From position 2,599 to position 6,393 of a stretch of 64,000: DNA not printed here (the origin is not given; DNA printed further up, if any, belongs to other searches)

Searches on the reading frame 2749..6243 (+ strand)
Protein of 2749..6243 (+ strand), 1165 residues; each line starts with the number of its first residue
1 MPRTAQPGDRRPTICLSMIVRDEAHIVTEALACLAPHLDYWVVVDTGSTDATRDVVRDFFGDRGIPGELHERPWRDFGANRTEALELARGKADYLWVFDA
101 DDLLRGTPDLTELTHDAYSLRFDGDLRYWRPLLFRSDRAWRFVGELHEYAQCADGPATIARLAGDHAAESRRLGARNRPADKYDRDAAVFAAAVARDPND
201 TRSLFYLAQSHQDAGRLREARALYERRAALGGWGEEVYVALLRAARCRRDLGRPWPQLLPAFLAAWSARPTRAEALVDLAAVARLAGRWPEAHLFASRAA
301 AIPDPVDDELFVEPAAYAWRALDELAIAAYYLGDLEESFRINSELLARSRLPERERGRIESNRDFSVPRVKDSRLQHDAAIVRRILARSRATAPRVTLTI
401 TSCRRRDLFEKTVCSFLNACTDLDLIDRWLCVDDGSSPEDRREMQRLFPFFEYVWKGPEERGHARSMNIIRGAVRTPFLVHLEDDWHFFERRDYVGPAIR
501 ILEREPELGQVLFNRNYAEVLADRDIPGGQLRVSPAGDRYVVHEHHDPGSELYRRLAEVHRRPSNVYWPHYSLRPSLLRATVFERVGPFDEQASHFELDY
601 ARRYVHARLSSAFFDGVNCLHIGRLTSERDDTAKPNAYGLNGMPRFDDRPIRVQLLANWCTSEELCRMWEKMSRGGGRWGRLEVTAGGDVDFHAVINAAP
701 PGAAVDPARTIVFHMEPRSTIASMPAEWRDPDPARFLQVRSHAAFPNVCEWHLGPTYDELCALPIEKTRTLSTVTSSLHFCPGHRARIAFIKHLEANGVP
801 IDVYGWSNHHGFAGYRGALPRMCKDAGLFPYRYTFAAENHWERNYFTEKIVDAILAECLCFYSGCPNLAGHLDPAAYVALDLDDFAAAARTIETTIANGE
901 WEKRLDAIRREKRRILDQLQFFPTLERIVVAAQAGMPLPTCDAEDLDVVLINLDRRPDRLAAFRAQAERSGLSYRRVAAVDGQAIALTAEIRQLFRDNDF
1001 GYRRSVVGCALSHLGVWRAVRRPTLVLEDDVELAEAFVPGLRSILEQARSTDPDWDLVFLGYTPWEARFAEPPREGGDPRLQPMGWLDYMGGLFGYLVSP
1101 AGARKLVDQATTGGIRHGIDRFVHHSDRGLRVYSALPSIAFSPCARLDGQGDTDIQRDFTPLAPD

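Call 3: search_protein_families(library=ncbifam, proteins=[window:2749-6243:+], max_evalue=1)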
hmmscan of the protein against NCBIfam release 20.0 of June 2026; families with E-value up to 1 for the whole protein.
window:2749-6243:+ (1165 aa): 4 families
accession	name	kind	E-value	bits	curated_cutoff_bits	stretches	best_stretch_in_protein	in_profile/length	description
TIGR04195.1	S_glycosyl_SunS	equivalog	0.0024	16.8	350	1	11-102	56-142/421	SunS family peptide S-glycosyltransferase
TIGR02552.1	LcrH_SycD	equivalog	0.015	15.1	104.8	1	182-231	33-82/136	SycD/LcrH family type III secretion system chaperone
TIGR02521.1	type_IV_pilW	equivalog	0.092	12.3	154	1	181-230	149-198/234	type IV pilus biogenesis/stability protein PilW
TIGR04009.1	wcaE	equivalog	0.15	11.3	369.2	0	36-61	30-56/248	colanic acid biosynthesis glycosyltransferase WcaE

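Call 4: search_protein_families(library=pfam, proteins=[window:2749-6243:+], max_evalue=1)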
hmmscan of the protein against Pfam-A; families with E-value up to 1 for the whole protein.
window:2749-6243:+ (1165 aa): 12 families
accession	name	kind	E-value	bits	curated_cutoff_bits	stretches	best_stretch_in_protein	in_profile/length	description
PF00535.33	Glycos_transf_2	-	1.4e-13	51.6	23.3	2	23-105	9-92/168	Glycosyl transferase family 2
PF01755.23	Glyco_transf_25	-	5.1e-12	46.5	24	1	949-1048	5-113/199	Glycosyltransferase family 25 (LPS biosynthesis protein)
PF00852.26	Glyco_transf_10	-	1.3e-05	25.3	23.9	1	780-888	14-115/182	Glycosyltransferase family 10 (fucosyltransferase) C-term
PF13431.12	TPR_17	-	5.5e-05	23.6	24.4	1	191-222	3-34/34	Tetratricopeptide repeat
PF13704.12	Glyco_tranf_2_4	-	0.0011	19.9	27.5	1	21-105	1-85/98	Glycosyl transferase family 2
PF07719.23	TPR_2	-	0.0015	18.9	27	1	203-226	3-26/34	Tetratricopeptide repeat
PF13424.12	TPR_12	-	0.0077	16.8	30.1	2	196-226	40-70/77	Tetratricopeptide repeat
PF14559.12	TPR_19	-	0.023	15.5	25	1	187-226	11-50/68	Tetratricopeptide repeat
PF12895.13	ANAPC3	-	0.034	14.9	27.2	1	186-227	7-49/82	Anaphase-promoting complex, cyclosome, subunit 3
PF07721.20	TPR_4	-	0.058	14.5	27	1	202-226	2-26/26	Tetratricopeptide repeat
PF13174.12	TPR_6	-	0.12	13.6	26.3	0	203-226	2-25/33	Tetratricopeptide repeat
PF13374.12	TPR_10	-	0.46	11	27.5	0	207-226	8-27/42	Tetratricopeptide repeat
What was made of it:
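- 2800..6246 (+): Downstream neighbour (context only, link unproven): multi-domain glycosyltransferase (GT2, TPR, GT10, GT25). The start is ATG 2749 or 2800. Pfam PF00535, PF00852 and PF01755 (call 4).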
